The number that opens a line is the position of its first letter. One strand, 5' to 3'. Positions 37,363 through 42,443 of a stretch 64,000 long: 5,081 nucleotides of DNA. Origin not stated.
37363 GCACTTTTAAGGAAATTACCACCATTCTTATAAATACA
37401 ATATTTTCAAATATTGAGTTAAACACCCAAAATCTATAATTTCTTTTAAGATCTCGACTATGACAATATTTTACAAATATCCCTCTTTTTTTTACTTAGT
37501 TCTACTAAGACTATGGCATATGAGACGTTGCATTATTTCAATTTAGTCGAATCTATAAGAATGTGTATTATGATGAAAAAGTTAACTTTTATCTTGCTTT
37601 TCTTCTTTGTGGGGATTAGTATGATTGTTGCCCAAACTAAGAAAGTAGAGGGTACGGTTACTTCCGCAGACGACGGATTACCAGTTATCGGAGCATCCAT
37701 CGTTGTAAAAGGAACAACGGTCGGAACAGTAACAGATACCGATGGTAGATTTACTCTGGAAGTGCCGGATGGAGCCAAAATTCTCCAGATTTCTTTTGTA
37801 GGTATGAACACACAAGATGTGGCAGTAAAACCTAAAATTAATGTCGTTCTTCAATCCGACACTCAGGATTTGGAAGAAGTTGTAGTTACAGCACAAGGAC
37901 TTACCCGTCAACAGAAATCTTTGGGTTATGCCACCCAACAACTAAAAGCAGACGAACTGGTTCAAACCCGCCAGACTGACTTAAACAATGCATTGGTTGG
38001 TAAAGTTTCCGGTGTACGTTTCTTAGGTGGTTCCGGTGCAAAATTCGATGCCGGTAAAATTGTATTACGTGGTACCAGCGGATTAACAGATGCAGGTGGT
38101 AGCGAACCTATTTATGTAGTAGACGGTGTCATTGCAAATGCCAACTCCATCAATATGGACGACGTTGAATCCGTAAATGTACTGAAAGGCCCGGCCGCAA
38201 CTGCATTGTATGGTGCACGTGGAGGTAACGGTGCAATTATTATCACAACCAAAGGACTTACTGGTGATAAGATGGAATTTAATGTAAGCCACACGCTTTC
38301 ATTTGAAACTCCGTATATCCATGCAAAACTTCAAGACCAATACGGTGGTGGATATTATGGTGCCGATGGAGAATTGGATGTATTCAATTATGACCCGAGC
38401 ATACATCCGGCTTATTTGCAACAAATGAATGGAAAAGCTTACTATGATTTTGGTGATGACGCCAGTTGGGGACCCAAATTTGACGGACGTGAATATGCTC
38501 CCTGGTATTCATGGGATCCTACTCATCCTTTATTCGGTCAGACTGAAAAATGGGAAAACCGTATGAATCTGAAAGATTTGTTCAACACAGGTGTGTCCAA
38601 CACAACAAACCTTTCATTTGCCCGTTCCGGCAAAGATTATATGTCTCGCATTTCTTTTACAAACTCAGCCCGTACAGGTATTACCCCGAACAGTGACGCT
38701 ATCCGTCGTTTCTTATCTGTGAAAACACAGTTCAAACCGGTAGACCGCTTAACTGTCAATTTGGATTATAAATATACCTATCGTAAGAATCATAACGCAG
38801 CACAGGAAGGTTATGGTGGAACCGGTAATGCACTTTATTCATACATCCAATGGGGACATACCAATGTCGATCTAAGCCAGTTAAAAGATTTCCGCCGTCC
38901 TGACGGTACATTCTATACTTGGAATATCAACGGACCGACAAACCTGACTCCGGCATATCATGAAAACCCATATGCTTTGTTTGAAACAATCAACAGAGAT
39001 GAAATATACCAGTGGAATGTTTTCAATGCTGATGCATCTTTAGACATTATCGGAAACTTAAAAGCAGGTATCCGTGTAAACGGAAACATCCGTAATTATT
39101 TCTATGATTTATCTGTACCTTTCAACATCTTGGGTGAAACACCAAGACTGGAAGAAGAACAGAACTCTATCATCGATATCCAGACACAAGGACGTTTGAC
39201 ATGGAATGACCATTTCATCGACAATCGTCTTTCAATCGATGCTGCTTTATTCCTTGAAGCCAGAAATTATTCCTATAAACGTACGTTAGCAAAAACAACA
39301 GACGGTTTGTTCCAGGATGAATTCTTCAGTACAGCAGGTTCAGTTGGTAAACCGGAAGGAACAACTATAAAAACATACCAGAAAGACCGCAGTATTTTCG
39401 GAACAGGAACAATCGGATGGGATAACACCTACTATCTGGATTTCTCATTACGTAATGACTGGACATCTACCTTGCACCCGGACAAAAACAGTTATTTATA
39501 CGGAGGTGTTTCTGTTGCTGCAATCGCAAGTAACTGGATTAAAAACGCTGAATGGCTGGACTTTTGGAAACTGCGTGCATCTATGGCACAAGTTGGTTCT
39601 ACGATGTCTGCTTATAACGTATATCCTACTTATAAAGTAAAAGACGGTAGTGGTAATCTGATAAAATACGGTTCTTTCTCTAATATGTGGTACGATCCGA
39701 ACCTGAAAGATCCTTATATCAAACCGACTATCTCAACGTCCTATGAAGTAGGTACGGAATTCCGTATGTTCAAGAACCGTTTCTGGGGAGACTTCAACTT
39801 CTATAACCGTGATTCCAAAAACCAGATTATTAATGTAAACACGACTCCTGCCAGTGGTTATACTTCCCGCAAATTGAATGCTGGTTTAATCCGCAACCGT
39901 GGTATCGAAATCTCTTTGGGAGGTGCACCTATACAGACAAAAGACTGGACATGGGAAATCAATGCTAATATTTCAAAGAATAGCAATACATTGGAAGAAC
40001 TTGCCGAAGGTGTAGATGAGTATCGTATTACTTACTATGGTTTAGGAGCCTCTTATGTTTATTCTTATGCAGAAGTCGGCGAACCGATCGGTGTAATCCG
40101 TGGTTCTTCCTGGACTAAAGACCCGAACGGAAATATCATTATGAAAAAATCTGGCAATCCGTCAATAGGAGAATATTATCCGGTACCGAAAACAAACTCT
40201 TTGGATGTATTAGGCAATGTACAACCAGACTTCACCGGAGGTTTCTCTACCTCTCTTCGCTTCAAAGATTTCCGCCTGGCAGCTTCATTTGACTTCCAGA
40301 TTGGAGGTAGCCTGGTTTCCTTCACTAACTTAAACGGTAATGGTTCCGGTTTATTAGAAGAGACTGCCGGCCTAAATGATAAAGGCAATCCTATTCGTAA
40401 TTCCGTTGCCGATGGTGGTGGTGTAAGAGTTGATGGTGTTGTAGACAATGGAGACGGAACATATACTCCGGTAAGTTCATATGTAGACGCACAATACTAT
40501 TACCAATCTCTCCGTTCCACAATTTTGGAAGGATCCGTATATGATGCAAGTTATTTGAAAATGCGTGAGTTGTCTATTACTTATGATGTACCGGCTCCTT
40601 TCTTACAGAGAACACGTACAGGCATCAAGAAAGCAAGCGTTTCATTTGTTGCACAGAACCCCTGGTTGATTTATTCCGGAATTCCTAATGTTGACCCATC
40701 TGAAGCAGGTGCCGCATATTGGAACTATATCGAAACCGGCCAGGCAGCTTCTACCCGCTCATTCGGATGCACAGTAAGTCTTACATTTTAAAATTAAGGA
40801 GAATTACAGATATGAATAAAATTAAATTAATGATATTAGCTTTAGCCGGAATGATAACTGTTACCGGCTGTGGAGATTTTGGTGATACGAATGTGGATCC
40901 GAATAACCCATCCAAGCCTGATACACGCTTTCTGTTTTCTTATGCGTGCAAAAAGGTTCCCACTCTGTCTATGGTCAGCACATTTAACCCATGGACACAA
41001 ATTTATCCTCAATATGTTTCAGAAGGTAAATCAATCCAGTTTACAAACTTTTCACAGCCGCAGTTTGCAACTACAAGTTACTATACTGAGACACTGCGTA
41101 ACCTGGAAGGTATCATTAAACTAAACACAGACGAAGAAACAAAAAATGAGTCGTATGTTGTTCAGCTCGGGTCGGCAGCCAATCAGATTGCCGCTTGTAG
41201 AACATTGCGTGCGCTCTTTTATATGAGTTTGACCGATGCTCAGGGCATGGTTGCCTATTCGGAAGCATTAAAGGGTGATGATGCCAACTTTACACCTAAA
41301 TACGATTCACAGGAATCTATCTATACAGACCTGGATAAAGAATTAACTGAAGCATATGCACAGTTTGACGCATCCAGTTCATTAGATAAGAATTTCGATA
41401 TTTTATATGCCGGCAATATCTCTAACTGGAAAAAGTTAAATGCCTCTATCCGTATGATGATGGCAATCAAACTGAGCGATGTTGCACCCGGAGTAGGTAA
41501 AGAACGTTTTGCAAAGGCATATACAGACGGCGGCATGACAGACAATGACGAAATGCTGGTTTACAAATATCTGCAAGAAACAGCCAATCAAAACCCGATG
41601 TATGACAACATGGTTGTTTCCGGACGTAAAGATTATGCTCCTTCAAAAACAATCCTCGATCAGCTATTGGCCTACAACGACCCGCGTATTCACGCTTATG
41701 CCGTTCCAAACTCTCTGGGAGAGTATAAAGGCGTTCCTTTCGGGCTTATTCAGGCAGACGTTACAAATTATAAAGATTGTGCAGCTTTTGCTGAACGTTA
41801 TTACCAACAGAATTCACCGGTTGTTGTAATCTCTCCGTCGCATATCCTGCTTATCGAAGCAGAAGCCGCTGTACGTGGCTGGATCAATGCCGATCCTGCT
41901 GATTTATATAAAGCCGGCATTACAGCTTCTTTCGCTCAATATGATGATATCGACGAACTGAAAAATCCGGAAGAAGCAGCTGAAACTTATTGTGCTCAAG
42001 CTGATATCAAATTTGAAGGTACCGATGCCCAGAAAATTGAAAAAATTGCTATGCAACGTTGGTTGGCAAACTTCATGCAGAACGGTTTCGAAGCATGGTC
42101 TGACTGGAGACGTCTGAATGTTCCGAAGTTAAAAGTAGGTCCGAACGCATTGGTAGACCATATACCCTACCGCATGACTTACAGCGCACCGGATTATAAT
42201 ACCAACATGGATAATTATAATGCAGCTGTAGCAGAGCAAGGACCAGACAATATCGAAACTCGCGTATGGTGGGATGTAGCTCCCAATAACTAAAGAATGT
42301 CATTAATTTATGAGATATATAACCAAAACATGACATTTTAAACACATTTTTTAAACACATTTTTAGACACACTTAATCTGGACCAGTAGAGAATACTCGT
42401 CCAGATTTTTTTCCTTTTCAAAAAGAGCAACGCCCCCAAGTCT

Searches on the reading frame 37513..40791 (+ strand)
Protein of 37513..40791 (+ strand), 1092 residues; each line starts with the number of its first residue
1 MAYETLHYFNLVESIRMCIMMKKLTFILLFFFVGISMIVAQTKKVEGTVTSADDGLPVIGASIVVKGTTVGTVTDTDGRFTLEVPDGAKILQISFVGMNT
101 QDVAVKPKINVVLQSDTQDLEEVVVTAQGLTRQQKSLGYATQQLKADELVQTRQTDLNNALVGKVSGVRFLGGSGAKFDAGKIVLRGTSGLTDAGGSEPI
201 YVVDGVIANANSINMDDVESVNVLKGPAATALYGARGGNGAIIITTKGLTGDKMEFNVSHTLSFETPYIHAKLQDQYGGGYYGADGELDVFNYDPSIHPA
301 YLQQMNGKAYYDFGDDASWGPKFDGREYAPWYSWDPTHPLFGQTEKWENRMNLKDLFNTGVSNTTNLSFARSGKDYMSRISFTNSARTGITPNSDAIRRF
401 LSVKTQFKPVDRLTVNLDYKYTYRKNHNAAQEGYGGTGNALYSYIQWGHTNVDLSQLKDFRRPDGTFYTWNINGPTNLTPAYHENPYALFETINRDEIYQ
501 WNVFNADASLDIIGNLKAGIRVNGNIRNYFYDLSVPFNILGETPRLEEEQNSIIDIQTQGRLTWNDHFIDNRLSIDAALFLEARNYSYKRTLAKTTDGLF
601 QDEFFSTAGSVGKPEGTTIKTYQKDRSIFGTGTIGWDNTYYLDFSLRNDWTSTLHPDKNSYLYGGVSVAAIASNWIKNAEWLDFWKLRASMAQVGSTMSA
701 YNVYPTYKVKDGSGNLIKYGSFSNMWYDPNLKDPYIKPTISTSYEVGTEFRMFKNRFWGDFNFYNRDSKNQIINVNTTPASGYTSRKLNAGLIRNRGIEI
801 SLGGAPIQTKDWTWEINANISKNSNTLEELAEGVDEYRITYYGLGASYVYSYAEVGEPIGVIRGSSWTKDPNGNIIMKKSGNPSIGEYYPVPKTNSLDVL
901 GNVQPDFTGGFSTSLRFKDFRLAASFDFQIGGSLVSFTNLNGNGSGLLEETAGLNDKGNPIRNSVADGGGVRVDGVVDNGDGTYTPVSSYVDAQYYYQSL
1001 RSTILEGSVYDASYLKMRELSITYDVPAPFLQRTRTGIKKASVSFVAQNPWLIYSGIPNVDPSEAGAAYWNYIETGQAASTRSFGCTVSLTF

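Call 4: search_protein_families(library=pfam, proteins=[window:37513-40791:+], max_evalue=0.01)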
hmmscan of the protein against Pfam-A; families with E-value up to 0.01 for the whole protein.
window:37513-40791:+ (1092 aa): 5 families
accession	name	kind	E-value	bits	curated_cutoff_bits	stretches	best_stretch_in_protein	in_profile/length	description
PF13715.12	CarbopepD_reg_2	-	7.1e-19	68.1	32.2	1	45-125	1-88/88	CarboxypepD_reg-like domain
PF07715.20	Plug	-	2.7e-13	50.8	23.9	1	135-241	3-107/107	TonB-dependent Receptor Plug Domain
PF13620.12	CarboxypepD_reg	-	1.2e-10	42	32.3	1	45-104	2-65/82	Carboxypeptidase regulatory-like domain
PF23591.1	CILP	-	0.00017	21.9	27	1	44-99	6-60/90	Cartilage intermediate layer protein 1-like domain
PF15976.11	CooC_C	-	0.00038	20.9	29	1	51-94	24-65/93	CS1-pili formation C-terminal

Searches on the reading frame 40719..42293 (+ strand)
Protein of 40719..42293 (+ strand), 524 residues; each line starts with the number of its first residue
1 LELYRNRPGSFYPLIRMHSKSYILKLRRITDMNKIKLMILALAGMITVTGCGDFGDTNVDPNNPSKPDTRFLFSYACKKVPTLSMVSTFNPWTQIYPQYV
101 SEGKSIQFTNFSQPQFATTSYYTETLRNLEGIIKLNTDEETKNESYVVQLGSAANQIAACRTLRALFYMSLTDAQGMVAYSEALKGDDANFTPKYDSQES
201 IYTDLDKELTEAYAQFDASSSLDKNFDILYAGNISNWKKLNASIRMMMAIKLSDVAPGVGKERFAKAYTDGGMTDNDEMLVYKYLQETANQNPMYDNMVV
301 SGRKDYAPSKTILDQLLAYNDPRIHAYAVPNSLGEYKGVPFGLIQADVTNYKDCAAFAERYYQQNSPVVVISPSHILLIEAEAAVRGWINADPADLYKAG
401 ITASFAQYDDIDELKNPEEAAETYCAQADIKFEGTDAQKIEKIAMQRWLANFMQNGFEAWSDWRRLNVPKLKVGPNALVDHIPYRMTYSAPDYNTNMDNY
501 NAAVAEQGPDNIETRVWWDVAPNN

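Call 4: search_protein_families(library=pfam, proteins=[window:40719-42293:+], max_evalue=0.01)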
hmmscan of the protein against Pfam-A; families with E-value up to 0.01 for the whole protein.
window:40719-42293:+ (524 aa): 2 families
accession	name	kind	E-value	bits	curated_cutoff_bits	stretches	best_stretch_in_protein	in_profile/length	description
PF12771.13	SusD-like_2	-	5.7e-91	305.9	27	1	61-489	1-415/415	Starch-binding associating with outer membrane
PF12741.13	SusD-like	-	2.2e-51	175.8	27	1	96-519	53-495/495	Susd and RagB outer membrane lipoprotein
